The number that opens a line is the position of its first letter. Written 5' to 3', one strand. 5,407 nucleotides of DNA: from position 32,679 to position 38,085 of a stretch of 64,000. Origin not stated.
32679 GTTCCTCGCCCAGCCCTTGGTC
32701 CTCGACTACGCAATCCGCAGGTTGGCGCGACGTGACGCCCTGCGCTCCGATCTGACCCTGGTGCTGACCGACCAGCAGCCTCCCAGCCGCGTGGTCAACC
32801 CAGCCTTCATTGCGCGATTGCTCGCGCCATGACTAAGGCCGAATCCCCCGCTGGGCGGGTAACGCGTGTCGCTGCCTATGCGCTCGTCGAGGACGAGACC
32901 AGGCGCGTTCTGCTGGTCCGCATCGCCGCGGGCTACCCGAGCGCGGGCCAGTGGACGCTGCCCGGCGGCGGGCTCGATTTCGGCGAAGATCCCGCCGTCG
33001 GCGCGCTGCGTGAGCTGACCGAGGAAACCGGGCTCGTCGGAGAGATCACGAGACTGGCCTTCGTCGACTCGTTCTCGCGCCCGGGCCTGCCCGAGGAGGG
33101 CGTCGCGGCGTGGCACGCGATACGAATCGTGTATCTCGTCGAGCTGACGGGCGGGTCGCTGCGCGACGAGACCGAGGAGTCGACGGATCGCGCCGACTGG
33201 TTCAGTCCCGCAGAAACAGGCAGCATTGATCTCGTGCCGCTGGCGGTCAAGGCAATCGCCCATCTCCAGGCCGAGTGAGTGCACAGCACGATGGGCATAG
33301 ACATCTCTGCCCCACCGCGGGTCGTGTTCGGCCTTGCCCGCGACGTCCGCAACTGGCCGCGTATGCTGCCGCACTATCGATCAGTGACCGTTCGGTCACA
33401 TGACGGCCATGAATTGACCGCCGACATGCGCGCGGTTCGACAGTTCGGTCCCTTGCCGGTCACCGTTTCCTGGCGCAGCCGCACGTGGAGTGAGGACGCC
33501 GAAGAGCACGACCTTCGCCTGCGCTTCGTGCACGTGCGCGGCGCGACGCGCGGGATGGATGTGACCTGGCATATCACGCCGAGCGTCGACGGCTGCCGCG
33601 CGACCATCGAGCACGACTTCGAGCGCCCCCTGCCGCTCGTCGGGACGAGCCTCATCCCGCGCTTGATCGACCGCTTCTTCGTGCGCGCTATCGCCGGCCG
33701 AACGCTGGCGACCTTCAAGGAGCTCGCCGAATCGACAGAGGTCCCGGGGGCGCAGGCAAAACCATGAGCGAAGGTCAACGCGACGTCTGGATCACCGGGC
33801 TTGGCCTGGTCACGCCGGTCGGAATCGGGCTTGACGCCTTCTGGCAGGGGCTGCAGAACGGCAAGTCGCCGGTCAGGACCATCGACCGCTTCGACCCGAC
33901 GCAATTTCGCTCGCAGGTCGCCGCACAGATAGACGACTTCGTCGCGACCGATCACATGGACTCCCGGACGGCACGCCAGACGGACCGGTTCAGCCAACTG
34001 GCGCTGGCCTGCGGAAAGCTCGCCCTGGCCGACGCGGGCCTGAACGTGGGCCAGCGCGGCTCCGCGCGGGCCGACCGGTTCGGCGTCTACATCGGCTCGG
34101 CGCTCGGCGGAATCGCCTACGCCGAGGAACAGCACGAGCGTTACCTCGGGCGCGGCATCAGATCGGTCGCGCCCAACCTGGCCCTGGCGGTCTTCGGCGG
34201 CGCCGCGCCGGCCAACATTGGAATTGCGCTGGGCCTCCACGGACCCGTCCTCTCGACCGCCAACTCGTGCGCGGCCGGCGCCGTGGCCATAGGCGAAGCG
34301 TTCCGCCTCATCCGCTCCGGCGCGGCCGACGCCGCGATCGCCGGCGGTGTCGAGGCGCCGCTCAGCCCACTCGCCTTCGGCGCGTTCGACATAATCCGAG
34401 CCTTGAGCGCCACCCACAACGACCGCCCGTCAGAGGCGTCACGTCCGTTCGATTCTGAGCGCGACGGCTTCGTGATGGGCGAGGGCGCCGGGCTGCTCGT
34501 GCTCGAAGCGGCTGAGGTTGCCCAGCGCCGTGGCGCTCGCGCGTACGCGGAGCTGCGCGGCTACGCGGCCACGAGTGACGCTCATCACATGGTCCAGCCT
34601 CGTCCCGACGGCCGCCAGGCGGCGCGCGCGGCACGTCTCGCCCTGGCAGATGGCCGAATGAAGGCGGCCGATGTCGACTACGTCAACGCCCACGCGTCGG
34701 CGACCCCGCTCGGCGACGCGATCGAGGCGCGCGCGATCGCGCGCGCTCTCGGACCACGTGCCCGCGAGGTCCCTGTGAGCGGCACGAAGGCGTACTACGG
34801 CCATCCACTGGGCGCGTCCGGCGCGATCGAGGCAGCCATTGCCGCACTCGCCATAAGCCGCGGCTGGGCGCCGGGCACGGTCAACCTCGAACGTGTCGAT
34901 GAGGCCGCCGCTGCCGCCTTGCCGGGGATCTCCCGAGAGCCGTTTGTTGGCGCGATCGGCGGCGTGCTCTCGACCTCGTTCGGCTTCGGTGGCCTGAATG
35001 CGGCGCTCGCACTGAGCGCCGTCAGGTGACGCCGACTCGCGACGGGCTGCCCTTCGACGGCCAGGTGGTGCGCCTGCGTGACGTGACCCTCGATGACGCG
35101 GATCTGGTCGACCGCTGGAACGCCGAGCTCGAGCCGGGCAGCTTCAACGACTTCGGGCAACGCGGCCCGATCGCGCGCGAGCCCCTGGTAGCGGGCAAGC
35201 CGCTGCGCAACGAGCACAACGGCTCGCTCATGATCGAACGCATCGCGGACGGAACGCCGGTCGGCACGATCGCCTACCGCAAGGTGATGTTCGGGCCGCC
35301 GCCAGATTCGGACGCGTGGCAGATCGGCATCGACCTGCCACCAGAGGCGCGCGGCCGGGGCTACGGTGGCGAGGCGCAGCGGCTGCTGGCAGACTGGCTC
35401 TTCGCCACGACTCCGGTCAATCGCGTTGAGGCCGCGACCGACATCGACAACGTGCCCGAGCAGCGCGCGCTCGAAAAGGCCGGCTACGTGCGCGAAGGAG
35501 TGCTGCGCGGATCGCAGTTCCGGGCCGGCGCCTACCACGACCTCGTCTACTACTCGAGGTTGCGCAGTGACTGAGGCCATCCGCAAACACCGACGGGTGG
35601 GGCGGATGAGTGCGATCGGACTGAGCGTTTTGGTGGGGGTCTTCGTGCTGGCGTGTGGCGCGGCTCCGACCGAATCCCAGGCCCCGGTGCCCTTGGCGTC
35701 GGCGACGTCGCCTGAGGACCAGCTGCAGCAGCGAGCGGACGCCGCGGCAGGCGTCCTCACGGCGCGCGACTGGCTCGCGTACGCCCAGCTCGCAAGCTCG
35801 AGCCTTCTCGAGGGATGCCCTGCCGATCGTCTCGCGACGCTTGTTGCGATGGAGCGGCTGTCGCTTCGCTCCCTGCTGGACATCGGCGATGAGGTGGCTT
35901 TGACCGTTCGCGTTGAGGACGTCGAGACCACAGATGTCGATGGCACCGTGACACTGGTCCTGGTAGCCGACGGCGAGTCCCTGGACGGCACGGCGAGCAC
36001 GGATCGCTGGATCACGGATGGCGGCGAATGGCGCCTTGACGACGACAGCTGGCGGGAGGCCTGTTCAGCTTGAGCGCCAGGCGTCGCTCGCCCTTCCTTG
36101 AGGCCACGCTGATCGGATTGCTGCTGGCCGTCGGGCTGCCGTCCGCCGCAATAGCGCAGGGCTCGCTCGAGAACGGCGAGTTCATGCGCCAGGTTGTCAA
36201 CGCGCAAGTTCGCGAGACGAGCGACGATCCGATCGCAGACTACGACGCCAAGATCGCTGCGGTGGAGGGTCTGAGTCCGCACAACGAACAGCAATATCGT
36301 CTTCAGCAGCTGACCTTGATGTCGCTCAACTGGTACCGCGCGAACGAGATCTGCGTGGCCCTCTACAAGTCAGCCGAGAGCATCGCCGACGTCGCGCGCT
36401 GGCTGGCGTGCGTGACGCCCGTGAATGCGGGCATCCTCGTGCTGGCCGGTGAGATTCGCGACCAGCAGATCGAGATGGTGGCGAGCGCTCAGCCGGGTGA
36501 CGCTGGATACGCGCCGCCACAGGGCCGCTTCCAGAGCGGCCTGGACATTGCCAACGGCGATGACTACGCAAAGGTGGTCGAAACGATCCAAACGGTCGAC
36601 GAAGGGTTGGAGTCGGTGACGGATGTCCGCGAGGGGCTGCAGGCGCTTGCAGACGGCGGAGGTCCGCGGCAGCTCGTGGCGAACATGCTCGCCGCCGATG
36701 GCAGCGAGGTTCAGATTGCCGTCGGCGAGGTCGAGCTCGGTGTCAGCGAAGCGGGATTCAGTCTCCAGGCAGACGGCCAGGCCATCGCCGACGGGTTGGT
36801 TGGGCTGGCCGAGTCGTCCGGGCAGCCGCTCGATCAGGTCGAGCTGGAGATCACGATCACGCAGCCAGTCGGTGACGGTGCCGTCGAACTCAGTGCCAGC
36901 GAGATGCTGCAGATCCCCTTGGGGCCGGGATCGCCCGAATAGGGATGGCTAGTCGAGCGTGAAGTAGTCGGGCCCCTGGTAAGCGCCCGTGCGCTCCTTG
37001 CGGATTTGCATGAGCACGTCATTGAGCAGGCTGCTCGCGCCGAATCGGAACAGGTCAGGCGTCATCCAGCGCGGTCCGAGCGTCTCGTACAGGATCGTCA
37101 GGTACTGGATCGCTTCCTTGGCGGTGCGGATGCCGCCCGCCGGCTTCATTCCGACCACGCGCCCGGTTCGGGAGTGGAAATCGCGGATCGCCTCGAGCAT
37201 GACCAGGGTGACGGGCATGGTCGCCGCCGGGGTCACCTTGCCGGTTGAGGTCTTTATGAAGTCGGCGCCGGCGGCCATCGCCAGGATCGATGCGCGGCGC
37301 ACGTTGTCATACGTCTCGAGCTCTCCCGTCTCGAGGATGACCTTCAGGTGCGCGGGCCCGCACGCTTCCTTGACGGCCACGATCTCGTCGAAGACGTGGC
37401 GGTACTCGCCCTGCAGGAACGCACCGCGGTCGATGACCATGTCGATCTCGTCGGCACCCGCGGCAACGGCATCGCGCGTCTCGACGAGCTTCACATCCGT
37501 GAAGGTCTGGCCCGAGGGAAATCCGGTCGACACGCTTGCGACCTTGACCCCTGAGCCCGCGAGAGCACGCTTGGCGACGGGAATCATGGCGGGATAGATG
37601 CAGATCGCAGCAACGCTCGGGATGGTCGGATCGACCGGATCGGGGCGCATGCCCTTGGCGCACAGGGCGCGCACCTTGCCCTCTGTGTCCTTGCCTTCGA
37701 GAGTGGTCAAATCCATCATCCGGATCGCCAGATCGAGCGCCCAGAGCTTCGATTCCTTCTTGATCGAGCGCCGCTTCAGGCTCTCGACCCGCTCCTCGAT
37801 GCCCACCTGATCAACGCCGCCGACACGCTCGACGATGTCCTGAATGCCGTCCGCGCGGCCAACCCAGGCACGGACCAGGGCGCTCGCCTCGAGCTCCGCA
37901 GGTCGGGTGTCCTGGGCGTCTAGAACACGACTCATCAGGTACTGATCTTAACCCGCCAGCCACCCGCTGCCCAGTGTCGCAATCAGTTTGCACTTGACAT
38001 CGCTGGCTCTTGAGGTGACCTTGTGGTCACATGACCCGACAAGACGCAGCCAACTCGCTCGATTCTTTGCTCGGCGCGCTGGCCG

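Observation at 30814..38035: One 16-nt palindrome links a Cys-free ArsR-family regulator to the orphan ketosynthase operon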

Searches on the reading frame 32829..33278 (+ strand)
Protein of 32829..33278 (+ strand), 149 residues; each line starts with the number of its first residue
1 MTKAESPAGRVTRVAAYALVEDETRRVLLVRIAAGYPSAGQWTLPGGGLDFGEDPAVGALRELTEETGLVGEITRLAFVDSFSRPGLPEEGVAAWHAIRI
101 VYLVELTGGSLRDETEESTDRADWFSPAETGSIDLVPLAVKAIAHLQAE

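Call 7: search_protein_families(library=pfam, proteins=[window:32829-33278:+], max_evalue=0.001)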
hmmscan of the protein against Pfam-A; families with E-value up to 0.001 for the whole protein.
window:32829-33278:+ (149 aa): 1 family
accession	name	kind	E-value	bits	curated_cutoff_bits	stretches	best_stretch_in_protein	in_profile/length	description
PF00293.34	NUDIX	-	7.4e-20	71.8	21.1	1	12-134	2-122/134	NUDIX domain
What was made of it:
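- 32829..33278 (+): NUDIX hydrolase. Call 7.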

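Call 9: search_protein_families(library=ncbifam, proteins=[window:32829-33278:+], max_evalue=0.00001)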
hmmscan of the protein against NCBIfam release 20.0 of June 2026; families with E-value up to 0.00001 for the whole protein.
window:32829-33278:+ (149 aa): 5 families
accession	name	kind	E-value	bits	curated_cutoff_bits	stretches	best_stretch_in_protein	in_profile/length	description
NF006530.0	PRK08999.1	equivalog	3.6e-08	32.8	245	1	14-72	8-65/315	Nudix family hydrolase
NF041652.1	Nud_hyd_Dein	equivalog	5.2e-08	33.3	200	1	11-76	11-79/152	Nudix hydrolase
NF001938.0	PRK00714.1-5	equivalog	3.4e-07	29.8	116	1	38-89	43-93/172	RNA pyrophosphohydrolase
TIGR00586.1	mutt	equivalog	5e-07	29.8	97.9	1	16-72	8-64/129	8-oxo-dGTP diphosphatase MutT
NF008044.0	PRK10776.1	equivalog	1.2e-06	28.4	148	1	16-73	7-64/130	8-oxo-dGTP diphosphatase MutT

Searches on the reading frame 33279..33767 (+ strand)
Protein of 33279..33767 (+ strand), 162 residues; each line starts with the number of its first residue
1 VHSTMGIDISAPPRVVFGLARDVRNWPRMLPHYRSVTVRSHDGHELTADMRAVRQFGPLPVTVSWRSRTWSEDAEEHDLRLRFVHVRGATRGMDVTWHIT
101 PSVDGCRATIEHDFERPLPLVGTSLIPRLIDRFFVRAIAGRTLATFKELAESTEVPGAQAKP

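Call 7: search_protein_families(library=pfam, proteins=[window:33279-33767:+], max_evalue=0.001)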
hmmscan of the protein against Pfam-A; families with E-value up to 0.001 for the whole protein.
window:33279-33767:+ (162 aa): 2 families
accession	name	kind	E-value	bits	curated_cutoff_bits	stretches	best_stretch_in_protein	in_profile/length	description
PF03364.25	Polyketide_cyc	-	1.3e-14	55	23.4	1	9-121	1-106/126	Polyketide cyclase / dehydrase and lipid transport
PF10604.15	Polyketide_cyc2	-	1.2e-13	51.9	27.4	1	4-135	5-131/142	Polyketide cyclase / dehydrase and lipid transport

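Call 9: search_protein_families(library=ncbifam, proteins=[window:33279-33767:+], max_evalue=0.00001)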
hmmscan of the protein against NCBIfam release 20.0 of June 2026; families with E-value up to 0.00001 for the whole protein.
window:33279-33767:+ (162 aa): 0 families

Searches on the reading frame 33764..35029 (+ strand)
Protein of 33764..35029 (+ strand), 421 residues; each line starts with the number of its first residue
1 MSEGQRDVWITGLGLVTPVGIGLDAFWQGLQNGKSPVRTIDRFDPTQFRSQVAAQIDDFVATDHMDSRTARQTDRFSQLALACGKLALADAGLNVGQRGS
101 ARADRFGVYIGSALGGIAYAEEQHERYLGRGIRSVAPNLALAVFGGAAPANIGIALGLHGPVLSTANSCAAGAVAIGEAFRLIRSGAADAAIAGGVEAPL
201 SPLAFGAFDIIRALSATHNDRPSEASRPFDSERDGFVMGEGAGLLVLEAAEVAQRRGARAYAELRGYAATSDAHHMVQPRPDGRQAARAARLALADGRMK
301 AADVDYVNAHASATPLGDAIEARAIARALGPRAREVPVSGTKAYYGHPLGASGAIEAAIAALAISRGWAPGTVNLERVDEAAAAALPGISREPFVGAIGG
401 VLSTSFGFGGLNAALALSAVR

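Call 7: search_protein_families(library=pfam, proteins=[window:33764-35029:+], max_evalue=0.001)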
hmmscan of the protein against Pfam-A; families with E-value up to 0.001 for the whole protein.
window:33764-35029:+ (421 aa): 3 families
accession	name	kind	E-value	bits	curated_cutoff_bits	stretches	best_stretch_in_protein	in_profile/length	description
PF00109.32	ketoacyl-synt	-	9.6e-49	166.7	20.8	1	6-252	2-251/252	Beta-ketoacyl synthase, N-terminal domain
PF02801.28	Ketoacyl-synt_C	-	9.6e-32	109.9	20.8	1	261-376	1-119/119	Beta-ketoacyl synthase, C-terminal domain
PF00108.29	Thiolase_N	-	0.0008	19.3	26.4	0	154-197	68-113/260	Thiolase, N-terminal domain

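Call 9: search_protein_families(library=ncbifam, proteins=[window:33764-35029:+], max_evalue=0.00001)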
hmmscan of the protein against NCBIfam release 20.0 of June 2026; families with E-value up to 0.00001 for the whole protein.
window:33764-35029:+ (421 aa): 27 families (the best 25 are shown)
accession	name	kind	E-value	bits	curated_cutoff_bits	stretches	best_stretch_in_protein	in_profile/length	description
TIGR03150.1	fabF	equivalog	2.8e-133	444.5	493.75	1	7-417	2-406/407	beta-ketoacyl-ACP synthase II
NF005589.0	PRK07314.1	subfamily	1.6e-130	435.5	387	1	5-419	3-411/413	beta-ketoacyl-ACP synthase II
NF004970.0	PRK06333.1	subfamily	1.4e-108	363.4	525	1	6-418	4-420/424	beta-ketoacyl-ACP synthase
NF006434.0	PRK08722.1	equivalog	1.7e-93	313.8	759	1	5-416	3-410/414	beta-ketoacyl-ACP synthase II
NF006274.0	PRK08439.1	equivalog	1.9e-92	310.2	621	1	7-415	3-401/406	beta-ketoacyl-ACP synthase II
NF006587.0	PRK09116.1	equivalog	6e-83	278.9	470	1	6-418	2-405/408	beta-ketoacyl-ACP synthase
NF005916.1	PRK07910.1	equivalog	2.3e-76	257.4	560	1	6-418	12-416/418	KasA/KasB family beta-ketoacyl-ACP synthase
NF005935.0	PRK07967.1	equivalog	1.2e-74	251.6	630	1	6-418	2-402/406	beta-ketoacyl-ACP synthase I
NF005076.0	PRK06501.1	equivalog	7.2e-72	242.6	629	2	151-419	157-422/425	beta-ketoacyl-ACP synthase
NF005490.0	PRK07103.1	equivalog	3e-66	224.2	445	1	6-418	4-411/414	polyketide beta-ketoacyl:acyl carrier protein synthase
NF006618.0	PRK09185.1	subfamily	1.7e-65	221.6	407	1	7-419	4-392/394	beta-ketoacyl-ACP synthase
NF004618.0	PRK05952.1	equivalog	2.1e-64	217.8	455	1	7-419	3-382/384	beta-ketoacyl-ACP synthase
NF058662.1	cispenta_AmcF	equivalog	3.3e-62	210.6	325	1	8-418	2-368/369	cispentacin biosynthesis acyltransferase subunit AmcF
NF045894.1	PKS_plus_SDR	equivalog_domain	5.4e-32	110.4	1740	1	67-376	81-377/1515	type I polyketide synthase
NF041183.1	Pks2_ls1_myc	equivalog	3.3e-31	107.1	2400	1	66-383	80-380/2086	sulfolipid-1 biosynthesis phthioceranic/hydroxyphthioceranic acid synthase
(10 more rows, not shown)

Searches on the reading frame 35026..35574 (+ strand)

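Call 7: search_protein_families(library=pfam, proteins=[window:35026-35574:+], max_evalue=0.001)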
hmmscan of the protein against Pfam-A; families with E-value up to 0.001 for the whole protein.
window:35026-35574:+ (182 aa): 3 families
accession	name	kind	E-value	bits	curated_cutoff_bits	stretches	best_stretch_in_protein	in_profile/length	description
PF13302.13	Acetyltransf_3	-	6.4e-14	53.3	25.4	1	16-154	3-137/138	Acetyltransferase (GNAT) domain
PF00583.31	Acetyltransf_1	-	8.6e-09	36.1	20.7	1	60-154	28-116/116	Acetyltransferase (GNAT) family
PF13523.12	Acetyltransf_8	-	1.6e-05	25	27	1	75-158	52-141/145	Acetyltransferase (GNAT) domain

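Call 9: search_protein_families(library=ncbifam, proteins=[window:35026-35574:+], max_evalue=0.00001)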
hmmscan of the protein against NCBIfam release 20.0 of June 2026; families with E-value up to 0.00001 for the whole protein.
window:35026-35574:+ (182 aa): 1 family
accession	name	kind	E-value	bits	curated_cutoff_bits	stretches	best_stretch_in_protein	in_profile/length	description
NF000225.3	AAC_6p_Strep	exception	1.1e-06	28.6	250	1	48-172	22-144/156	aminoglycoside 6'-N-acetyltransferase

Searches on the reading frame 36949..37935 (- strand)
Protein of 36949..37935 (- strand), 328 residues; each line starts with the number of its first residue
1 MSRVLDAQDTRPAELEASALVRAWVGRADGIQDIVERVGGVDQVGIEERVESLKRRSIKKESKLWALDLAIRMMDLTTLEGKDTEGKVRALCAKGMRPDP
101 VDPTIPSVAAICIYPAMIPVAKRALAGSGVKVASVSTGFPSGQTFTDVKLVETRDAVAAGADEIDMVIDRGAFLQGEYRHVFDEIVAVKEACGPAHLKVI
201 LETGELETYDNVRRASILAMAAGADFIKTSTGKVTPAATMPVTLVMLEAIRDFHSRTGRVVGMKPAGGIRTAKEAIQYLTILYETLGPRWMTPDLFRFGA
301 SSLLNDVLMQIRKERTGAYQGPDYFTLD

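Call 7: search_protein_families(library=pfam, proteins=[window:36949-37935:-], max_evalue=0.001)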
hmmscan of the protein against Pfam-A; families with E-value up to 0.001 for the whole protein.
window:36949-37935:- (328 aa): 1 family
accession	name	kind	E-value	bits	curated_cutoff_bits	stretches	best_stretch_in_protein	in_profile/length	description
PF01791.15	DeoC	-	5.3e-22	79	23.8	1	70-276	2-212/229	DeoC/LacD family aldolase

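Call 9: search_protein_families(library=ncbifam, proteins=[window:36949-37935:-], max_evalue=0.00001)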
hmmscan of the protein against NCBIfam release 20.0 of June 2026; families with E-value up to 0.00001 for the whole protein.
window:36949-37935:- (328 aa): 1 family
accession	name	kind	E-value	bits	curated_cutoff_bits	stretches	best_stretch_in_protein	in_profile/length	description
TIGR00126.1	deoC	equivalog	8.5e-58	195.3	117.3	1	71-290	3-205/211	deoxyribose-phosphate aldolase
